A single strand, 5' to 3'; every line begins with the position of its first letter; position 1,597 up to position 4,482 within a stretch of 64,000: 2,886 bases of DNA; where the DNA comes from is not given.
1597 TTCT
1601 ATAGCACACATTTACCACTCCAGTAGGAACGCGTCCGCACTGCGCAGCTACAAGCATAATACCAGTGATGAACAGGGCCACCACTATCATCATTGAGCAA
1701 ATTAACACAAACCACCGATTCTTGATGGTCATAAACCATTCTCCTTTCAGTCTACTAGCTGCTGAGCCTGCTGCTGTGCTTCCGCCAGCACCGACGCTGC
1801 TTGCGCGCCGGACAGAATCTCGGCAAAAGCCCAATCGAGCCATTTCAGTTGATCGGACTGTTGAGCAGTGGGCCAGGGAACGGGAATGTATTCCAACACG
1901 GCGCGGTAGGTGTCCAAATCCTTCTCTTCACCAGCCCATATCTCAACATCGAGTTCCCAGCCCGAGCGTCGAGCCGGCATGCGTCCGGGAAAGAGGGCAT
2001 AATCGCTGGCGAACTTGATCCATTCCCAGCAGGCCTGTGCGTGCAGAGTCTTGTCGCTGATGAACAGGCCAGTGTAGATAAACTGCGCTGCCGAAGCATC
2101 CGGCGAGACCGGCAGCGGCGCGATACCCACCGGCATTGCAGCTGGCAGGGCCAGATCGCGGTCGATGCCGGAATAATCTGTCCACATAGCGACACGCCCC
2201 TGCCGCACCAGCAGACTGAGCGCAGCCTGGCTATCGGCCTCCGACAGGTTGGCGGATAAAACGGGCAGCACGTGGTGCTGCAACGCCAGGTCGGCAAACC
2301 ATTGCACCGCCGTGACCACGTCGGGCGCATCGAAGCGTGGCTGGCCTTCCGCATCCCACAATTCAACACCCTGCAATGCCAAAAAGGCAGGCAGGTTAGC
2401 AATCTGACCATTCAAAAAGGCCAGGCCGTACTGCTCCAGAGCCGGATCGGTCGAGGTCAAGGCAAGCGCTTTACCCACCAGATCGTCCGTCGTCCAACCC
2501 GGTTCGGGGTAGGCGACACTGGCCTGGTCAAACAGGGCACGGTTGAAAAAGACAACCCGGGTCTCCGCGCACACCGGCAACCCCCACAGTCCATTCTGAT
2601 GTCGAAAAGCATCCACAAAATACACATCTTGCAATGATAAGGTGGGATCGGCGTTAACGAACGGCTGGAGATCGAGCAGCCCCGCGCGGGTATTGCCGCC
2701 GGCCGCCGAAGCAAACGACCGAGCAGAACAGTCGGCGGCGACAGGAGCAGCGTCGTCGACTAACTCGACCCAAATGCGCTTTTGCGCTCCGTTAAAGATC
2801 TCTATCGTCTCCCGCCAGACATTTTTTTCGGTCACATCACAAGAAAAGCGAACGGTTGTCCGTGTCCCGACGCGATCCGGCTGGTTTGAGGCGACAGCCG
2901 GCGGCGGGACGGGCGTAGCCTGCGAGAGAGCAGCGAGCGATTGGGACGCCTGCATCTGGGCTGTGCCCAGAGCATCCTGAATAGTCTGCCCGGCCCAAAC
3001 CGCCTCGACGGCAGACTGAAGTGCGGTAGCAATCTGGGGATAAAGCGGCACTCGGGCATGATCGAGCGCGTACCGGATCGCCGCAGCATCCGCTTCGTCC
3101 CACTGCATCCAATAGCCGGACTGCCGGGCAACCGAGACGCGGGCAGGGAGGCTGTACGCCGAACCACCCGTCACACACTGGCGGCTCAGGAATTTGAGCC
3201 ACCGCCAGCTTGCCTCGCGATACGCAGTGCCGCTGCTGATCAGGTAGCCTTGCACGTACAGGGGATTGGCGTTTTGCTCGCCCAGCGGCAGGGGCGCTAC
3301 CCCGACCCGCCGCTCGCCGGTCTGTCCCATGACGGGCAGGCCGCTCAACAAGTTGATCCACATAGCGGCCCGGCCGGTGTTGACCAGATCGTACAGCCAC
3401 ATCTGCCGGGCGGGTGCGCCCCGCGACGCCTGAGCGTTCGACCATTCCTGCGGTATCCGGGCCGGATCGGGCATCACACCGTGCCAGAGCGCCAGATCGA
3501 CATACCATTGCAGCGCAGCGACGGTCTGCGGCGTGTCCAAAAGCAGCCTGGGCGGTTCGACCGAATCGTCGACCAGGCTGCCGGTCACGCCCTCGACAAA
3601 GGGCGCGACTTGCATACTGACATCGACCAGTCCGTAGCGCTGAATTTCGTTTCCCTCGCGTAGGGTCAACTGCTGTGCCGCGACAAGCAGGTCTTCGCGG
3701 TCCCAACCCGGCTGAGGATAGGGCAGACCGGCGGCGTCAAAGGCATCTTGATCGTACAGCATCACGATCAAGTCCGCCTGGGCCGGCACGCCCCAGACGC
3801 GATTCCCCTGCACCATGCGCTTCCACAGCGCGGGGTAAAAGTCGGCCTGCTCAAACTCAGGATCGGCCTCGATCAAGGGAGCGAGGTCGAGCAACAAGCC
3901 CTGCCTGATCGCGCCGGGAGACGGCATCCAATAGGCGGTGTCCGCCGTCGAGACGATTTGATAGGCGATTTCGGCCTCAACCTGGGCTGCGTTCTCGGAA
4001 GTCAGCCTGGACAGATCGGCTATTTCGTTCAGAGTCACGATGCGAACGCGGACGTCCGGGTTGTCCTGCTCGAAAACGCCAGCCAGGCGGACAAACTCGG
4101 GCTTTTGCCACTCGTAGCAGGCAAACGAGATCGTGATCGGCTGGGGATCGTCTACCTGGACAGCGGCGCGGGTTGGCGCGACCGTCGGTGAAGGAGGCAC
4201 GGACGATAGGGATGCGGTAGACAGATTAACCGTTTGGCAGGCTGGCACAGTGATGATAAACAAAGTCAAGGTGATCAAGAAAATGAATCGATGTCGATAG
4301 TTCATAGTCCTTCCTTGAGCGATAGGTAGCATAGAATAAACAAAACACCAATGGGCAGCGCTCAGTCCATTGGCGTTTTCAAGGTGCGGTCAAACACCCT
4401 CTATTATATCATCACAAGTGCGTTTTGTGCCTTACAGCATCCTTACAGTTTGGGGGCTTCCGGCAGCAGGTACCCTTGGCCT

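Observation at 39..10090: Repeated modules of an orphan OmpR-type regulator, a tandem-SBP lipoprotein and a small Cys-rich secreted protein, next to an ABC exporter pair and a TlpA-like oxidoreductase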

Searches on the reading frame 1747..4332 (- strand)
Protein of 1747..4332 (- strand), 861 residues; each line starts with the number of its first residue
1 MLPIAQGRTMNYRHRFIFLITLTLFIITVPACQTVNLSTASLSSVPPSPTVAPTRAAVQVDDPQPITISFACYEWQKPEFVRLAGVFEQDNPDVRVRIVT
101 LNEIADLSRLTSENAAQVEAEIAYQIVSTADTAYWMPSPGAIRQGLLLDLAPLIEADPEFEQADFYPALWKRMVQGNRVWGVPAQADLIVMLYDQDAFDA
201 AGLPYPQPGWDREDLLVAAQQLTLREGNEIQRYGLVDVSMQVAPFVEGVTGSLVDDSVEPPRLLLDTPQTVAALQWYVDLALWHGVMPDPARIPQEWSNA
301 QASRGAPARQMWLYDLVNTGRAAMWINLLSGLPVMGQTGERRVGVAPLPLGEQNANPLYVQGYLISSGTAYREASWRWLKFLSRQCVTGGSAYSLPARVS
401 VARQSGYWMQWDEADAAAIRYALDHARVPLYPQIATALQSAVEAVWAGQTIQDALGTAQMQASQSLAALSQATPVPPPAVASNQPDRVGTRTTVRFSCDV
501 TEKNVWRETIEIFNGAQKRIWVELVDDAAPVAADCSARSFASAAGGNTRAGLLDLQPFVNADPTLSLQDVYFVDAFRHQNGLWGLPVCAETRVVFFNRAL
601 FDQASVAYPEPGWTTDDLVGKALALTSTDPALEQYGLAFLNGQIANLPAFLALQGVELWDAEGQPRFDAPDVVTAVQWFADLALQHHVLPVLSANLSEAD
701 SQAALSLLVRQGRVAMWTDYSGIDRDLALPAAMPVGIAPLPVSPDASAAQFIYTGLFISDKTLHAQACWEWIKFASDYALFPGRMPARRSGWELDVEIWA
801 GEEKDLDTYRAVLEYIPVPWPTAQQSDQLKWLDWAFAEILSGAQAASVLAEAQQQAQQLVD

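Call 3: search_protein_families(library=pfam, proteins=[window:1747-4332:-], max_evalue=0.01)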
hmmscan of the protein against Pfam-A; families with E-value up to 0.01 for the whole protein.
window:1747-4332:- (861 aa): 1 family
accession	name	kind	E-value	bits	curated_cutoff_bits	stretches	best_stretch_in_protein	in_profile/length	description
PF01547.30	SBP_bac_1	-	2.7e-37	129.9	26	2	550-775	68-300/307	Bacterial extracellular solute-binding protein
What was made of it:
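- Checked: There are two lipoproteins, each with two SBP_bac_1 stretches: lipo1 1747-4305 (852 aa) and lipo2 5293-7746 (817 aa, lipobox LSGC) (call 3).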

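Call 6: find_encoding_contigs(protein=window:1747-4332:-, flank=10000, max_places=6)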
Protein window:1747-4332:- (861 aa): no gene with exactly this product is on record in the collection.

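Call 10: find_homologous_proteins(query=window:1747-4332:-, max_evalue=0.00001)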
Query window:1747-4332:- (861 aa): 115 proteins with E <= 0.00001 among 8000 candidates.
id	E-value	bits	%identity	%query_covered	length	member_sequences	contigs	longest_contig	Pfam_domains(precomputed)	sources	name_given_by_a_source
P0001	0.0e+0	1928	100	99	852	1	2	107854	PF01547.31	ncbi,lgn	-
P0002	0.0e+0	1701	88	99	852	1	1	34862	PF01547.31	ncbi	-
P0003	0.0e+0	1166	83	73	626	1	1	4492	PF01547.31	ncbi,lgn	-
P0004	3.0e-178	613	42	95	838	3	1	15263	PF13416.12,PF01547.31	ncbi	-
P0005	3.5e-130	454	31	87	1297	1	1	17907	PF13416.12,PF01476.27,PF23473.2,PF01547.31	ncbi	-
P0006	5.7e-130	453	36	97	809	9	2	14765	PF01547.31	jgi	jgi:multiple sugar transport system substrate-binding protein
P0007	4.1e-128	447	35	98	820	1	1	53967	PF01547.31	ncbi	-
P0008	4.3e-127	444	34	95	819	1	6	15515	PF13416.12,PF01547.31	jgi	jgi:multiple sugar transport system substrate-binding protein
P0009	1.2e-124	436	36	98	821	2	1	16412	PF01547.31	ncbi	-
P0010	1.5e-122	429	35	98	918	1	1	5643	PF01547.31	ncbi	-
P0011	6.9e-121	423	35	95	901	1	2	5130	PF01547.31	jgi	jgi:ABC-type glycerol-3-phosphate transport system substrate-binding protein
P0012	2.1e-120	422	35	95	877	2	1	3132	PF01547.31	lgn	-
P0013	8.9e-116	406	34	90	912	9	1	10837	PF13416.12,PF01547.31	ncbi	-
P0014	2.3e-115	405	33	87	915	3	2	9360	PF01547.31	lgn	-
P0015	2.3e-114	402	34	87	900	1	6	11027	PF13416.12,PF01547.31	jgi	jgi:ABC-type glycerol-3-phosphate transport system substrate-binding protein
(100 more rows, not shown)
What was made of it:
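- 11 of 115 homologs carry an N-terminal zf-HC2 anti-sigma domain (call 10). Anti-sigma fusions of the SBP point to sensing (call 10). Source annotations call the homologs 'multiple sugar transport SBP' (call 10).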

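Call 11: find_encoding_contigs(protein=P0001, flank=10000, max_places=4)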
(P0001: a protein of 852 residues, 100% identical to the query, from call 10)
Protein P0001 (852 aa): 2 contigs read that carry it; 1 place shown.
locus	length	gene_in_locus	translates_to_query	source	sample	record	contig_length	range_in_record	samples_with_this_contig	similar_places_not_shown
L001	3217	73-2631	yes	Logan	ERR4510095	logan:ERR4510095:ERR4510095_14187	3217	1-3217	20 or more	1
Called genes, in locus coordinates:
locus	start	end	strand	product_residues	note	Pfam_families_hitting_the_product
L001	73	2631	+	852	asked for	PF01547:SBP_bac_1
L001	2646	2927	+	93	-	-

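Call 12: find_encoding_contigs(protein=P0002, flank=10000, max_places=4)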
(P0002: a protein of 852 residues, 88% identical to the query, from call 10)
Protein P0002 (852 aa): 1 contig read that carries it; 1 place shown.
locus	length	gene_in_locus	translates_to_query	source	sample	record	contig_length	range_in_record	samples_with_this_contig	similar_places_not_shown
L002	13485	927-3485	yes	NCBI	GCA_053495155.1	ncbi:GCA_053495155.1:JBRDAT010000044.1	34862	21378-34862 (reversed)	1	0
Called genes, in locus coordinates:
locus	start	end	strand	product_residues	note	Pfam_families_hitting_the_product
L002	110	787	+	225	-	PF00072:Response_reg, PF00486:Trans_reg_C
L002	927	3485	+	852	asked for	PF01547:SBP_bac_1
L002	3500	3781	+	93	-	-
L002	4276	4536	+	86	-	-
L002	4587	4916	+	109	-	PF00085:Thioredoxin (faint), PF00578:AhpC-TSA, PF08534:Redoxin (weak), PF13098:Thioredoxin_2 (weak), PF13905:Thioredoxin_8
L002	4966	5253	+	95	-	-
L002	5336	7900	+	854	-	PF01547:SBP_bac_1, PF13416:SBP_bac_8, PF01547:SBP_bac_1, PF13416:SBP_bac_8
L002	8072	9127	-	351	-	PF02361:CbiQ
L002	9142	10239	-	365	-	PF13249:SQHop_cyclase_N (faint), PF13243:SQHop_cyclase_C (weak)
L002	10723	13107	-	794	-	PF01326:PPDK_N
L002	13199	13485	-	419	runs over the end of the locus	PF02812:ELFV_dehydrog_N, PF00208:ELFV_dehydrog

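Call 17: find_related_loci(query=A2, collection=genome_contigs, flank=10000)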
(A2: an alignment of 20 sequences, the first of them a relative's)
Query A2 (852 aa) in genome_contigs; peptide patterns used: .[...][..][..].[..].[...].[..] (x = any residue, [..] = any of these).
281 stretches matched a pattern; 221 encode a relative of the query (tblastn E <= 1e-3); the best 80 are kept; 77 distinct loci.
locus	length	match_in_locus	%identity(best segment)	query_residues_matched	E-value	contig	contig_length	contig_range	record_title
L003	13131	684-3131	42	29-849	3e-180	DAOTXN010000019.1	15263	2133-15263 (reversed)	MAG TPA_asm: Anaerolineae bacterium isolate H21_255 k133_3181123, whole genome shotgun sequence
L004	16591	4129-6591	36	4-849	5e-139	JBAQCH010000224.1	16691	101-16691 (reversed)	MAG: Anaerolineae bacterium isolate MFD10570_ilm_asm_bin10 k127_164314, whole genome shotgun sequence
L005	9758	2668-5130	36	2-849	3e-137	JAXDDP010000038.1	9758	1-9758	MAG: Anaerolineae bacterium isolate POMEDNA-B74 Raw2_k127_43486, whole genome shotgun sequence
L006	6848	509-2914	35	46-851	3e-129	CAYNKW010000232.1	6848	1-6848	MAG TPA_asm: uncultured Anaerolineae bacterium isolate SRP068000_co1_68 genome assembly, contig: NODE_24046_length_6848_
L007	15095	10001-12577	35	4-851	6e-128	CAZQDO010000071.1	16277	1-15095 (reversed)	MAG TPA_asm: uncultured Anaerolineae bacterium isolate binchicken_co338_52 genome assembly, contig: NODE_779_length_1627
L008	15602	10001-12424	35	57-851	4e-124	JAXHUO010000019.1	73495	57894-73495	MAG: Chloroflexota bacterium isolate MAG53_tar_biofilm MAG53_19, whole genome shotgun sequence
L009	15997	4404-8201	34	9-851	1e-124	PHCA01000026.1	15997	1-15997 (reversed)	MAG: Chloroflexi bacterium HGW-Chloroflexi-1 bjp_ig2158_scaffold_2061, whole genome shotgun sequence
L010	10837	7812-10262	32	1-849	4e-122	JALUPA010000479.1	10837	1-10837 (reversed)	MAG: Ardenticatenaceae bacterium isolate S146_maxbin2_scaf2bin.202 S146_NODE_3772_length_10837_cov_4.952194, whole genom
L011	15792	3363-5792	36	4-843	5e-120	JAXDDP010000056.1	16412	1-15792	MAG: Anaerolineae bacterium isolate POMEDNA-B74 Raw2_k127_1736558, whole genome shotgun sequence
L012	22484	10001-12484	34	38-848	5e-118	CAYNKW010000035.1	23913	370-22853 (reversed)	MAG TPA_asm: uncultured Anaerolineae bacterium isolate SRP068000_co1_68 genome assembly, contig: NODE_2622_length_23913_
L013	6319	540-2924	32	1-849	7e-118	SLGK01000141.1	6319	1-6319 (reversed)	MAG: Anaerolineae bacterium isolate CSSed162cmB_92 CSSed16-2cmB-59432, whole genome shotgun sequence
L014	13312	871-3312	37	6-848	7e-153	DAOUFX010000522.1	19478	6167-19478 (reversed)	MAG TPA_asm: Anaerolineae bacterium isolate R24_80 k131_1140169, whole genome shotgun sequence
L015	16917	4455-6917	34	4-848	1e-113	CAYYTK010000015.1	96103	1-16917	MAG TPA_asm: uncultured Anaerolineales bacterium isolate binchicken_co66_292 genome assembly, contig: NODE_422_length_96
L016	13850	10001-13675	35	37-844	3e-113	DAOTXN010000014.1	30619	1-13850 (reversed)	MAG TPA_asm: Anaerolineae bacterium isolate H21_255 k133_940867, whole genome shotgun sequence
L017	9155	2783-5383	32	1-847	4e-113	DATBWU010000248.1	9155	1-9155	MAG TPA_asm: Anaerolineae bacterium isolate SMAG_U7549 k141_1549581, whole genome shotgun sequence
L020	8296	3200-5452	34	57-781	6e-107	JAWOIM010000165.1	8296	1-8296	MAG: Chloroflexota bacterium isolate CWP5-2.bin.34 k191_3105607, whole genome shotgun sequence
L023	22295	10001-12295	32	29-781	5e-105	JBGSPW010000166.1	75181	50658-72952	MAG: Thermoflexales bacterium isolate JTS-AC314 k141_1065547, whole genome shotgun sequence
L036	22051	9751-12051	34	10-805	2e-104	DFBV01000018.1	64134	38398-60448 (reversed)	MAG TPA_asm: Anaerolineales bacterium UBA3071 UBA3071_contig_2192, whole genome shotgun sequence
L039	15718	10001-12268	32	57-844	2e-88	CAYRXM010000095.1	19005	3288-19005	MAG TPA_asm: uncultured Anaerolineae bacterium isolate binchicken_co43_70 genome assembly, contig: NODE_5166_length_1900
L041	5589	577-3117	31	8-844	2e-87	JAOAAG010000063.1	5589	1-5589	MAG: Anaerolineae bacterium isolate SKW140 k141_1613771, whole genome shotgun sequence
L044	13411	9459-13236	32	51-848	2e-84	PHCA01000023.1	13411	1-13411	MAG: Chloroflexi bacterium HGW-Chloroflexi-1 bjp_ig2158_scaffold_1889, whole genome shotgun sequence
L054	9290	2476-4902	31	57-851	5e-74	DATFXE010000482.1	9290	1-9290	MAG TPA_asm: Roseiflexaceae bacterium isolate SMAG_U9509 k141_8773129, whole genome shotgun sequence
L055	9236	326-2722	28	39-851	1e-73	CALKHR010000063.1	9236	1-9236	MAG TPA_asm: uncultured Roseiflexaceae bacterium isolate SRR5251193_bin.39_CONCOCT_v1.1_MAG genome assembly, contig: ERZ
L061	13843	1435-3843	29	54-848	1e-77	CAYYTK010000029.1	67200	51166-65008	MAG TPA_asm: uncultured Anaerolineales bacterium isolate binchicken_co66_292 genome assembly, contig: NODE_794_length_67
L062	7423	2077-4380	28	44-781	2e-70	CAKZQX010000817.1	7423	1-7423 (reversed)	MAG TPA_asm: uncultured Chloroflexaceae bacterium isolate SRR4030105_bin.95_CONCOCT_v1.1_MAG genome assembly, contig: ER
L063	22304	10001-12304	28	44-781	3e-69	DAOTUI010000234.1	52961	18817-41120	MAG TPA_asm: Chloroflexaceae bacterium isolate F17_50 k129_1782664, whole genome shotgun sequence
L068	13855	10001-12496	27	59-852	7e-67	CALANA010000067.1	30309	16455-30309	MAG: uncultured Chloroflexales bacterium isolate N1_Bin_Bin_185_1 genome assembly, contig: c_000001704893, whole genome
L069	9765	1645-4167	28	5-849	1e-68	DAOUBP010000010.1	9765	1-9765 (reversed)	MAG TPA_asm: Anaerolineae bacterium isolate H71_738 k91_503899, whole genome shotgun sequence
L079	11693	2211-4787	29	32-852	2e-61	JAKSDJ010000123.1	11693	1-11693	MAG: Chloroflexales bacterium isolate MAG.66 k141_10126491, whole genome shotgun sequence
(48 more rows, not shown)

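Call 25: search_protein_families(library=ncbifam, proteins=[window:1747-4305:-], max_evalue=0.01)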
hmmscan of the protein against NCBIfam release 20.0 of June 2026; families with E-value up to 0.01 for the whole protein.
window:1747-4305:- (852 aa): 1 family
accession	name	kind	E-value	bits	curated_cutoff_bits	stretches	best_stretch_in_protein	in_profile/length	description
NF008211.0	PRK10974.1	equivalog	0.00064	18.4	411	0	393-463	359-437/439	sn-glycerol-3-phosphate ABC transporter substrate-binding protein UgpB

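Call 41: search_protein_families(library=pfam, proteins=[L004:6594-7295:+, L011:2609-3298:+, L011:11775-12470:+, L013:2924-3622:+, L041:4653-5345:+, L061:5158-5832:+, L069:885-1580:+, L039:5302-5937:+, L044:8722-9345:+, L061:6075-6731:+], max_evalue=0.001)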
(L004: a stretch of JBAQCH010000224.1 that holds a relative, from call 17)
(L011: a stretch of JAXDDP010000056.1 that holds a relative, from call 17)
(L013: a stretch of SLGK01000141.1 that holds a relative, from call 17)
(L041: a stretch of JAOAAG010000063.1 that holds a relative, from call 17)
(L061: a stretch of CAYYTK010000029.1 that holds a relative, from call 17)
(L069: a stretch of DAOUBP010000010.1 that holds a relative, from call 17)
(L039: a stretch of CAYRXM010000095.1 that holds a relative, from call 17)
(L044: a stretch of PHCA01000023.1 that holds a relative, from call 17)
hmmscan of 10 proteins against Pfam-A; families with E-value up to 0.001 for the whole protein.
L004:6594-7295:+ (234 aa): 4 families
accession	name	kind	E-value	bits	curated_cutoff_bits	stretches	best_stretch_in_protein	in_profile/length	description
PF13462.12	Thioredoxin_4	-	2.2e-31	109.7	23.2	1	69-229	4-165/165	Thioredoxin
PF01323.26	DSBA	-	2.7e-25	89.7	25.6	1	81-227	1-190/191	DSBA-like thioredoxin domain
PF13098.12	Thioredoxin_2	-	0.00027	21.7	27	1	81-225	8-102/104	Thioredoxin-like domain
PF00085.26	Thioredoxin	-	0.00048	20.5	23.5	0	79-115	19-55/103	Thioredoxin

L011:2609-3298:+ (230 aa): 2 families
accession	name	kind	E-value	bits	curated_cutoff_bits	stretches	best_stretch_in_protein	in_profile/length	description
PF13462.12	Thioredoxin_4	-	4.6e-25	89.2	23.2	1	66-225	4-164/165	Thioredoxin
PF01323.26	DSBA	-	2.2e-18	67.2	25.6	1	78-224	1-190/191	DSBA-like thioredoxin domain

L011:11775-12470:+ (232 aa): 2 families
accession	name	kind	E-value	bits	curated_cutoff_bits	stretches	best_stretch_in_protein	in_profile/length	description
PF13462.12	Thioredoxin_4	-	7.7e-28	98.2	23.2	1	66-225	4-164/165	Thioredoxin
PF01323.26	DSBA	-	9.2e-20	71.7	25.6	2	132-224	94-190/191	DSBA-like thioredoxin domain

L013:2924-3622:+ (233 aa): 5 families
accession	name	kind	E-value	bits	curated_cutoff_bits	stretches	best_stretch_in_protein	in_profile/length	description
PF13462.12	Thioredoxin_4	-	4.9e-30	105.3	23.2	1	69-226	6-164/165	Thioredoxin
PF01323.26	DSBA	-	1.8e-16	60.9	25.6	2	79-132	1-52/191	DSBA-like thioredoxin domain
PF13098.12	Thioredoxin_2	-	2.9e-08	34.4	27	1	80-224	9-103/104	Thioredoxin-like domain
PF13192.12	Thioredoxin_3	-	3.2e-05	24.3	24.8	0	179-217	28-66/76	Thioredoxin domain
PF00085.26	Thioredoxin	-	9e-05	22.9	23.5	0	77-112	19-54/103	Thioredoxin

L041:4653-5345:+ (231 aa): 0 families

L061:5158-5832:+ (225 aa): 0 families

L069:885-1580:+ (232 aa): 5 families
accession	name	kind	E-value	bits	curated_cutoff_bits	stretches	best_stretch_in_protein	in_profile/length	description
PF13462.12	Thioredoxin_4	-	5.3e-31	108.5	23.2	1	68-228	3-164/165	Thioredoxin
PF01323.26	DSBA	-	1.7e-26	93.6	25.6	1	81-228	1-191/191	DSBA-like thioredoxin domain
PF13098.12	Thioredoxin_2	-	6e-06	27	27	1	79-209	6-81/104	Thioredoxin-like domain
PF13743.12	Thioredoxin_5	-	0.00057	20.1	27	0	145-209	98-163/186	Thioredoxin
PF13728.12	TraF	-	0.00062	20.1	23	0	67-114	118-165/224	F plasmid transfer operon protein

L039:5302-5937:+ (212 aa): 1 family
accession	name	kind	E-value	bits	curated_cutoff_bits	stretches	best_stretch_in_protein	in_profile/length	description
PF01547.30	SBP_bac_1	-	7.7e-05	23.3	26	1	74-195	4-127/307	Bacterial extracellular solute-binding protein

L044:8722-9345:+ (208 aa): 3 families
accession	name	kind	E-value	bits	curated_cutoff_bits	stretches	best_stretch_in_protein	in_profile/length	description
PF00578.27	AhpC-TSA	-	3.9e-16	59.6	26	1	56-171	1-123/124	AhpC/TSA family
PF08534.16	Redoxin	-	7.6e-08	32.7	26.6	1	56-165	2-124/148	Redoxin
PF13911.12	AhpC-TSA_2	-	6.5e-05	23.7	27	1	111-150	11-50/114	AhpC/TSA antioxidant enzyme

L061:6075-6731:+ (219 aa): 0 families

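Call 47: search_protein_families(library=pfam, alignment_id=A6, max_evalue=0.0001)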
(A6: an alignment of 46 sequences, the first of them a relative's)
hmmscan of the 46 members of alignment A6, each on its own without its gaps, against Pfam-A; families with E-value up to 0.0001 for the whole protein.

A. member 1, L002:8144-8881:+ (246 aa): 0 families

B. families by the number of members that match (of 46 scanned): 32 families (the first 25 are shown)
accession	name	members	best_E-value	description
PF00196.25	GerE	2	4.8e-21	Bacterial regulatory proteins, luxR family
PF13462.12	Thioredoxin_4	1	2.8e-28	Thioredoxin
PF13424.12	TPR_12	1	1.1e-23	Tetratricopeptide repeat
PF01323.26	DSBA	1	7e-20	DSBA-like thioredoxin domain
PF15428.11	Imm26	1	1.2e-15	Immunity protein 26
PF07719.23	TPR_2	1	1.4e-15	Tetratricopeptide repeat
PF04055.27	Radical_SAM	1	4.1e-15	Radical SAM superfamily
PF00082.27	Peptidase_S8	1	6.3e-14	Subtilase family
PF01844.29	HNH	1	1.3e-13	HNH endonuclease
PF00515.34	TPR_1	1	3.3e-13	Tetratricopeptide repeat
PF00413.30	Peptidase_M10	1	7.8e-12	Matrixin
PF21068.3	ATPgraspMvdD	1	2.8e-11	MvdD pre-ATP grasp domain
PF13181.12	TPR_8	1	5.8e-11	Tetratricopeptide repeat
PF16576.10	HlyD_D23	1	6.5e-11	Barrel-sandwich domain of CusB or HlyD membrane-fusion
PF13191.12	AAA_16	1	8.3e-10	AAA ATPase domain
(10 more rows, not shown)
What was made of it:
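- Some module loci also carry RHS/Imm26/HNH genes or RiPP enzymes (call 47).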
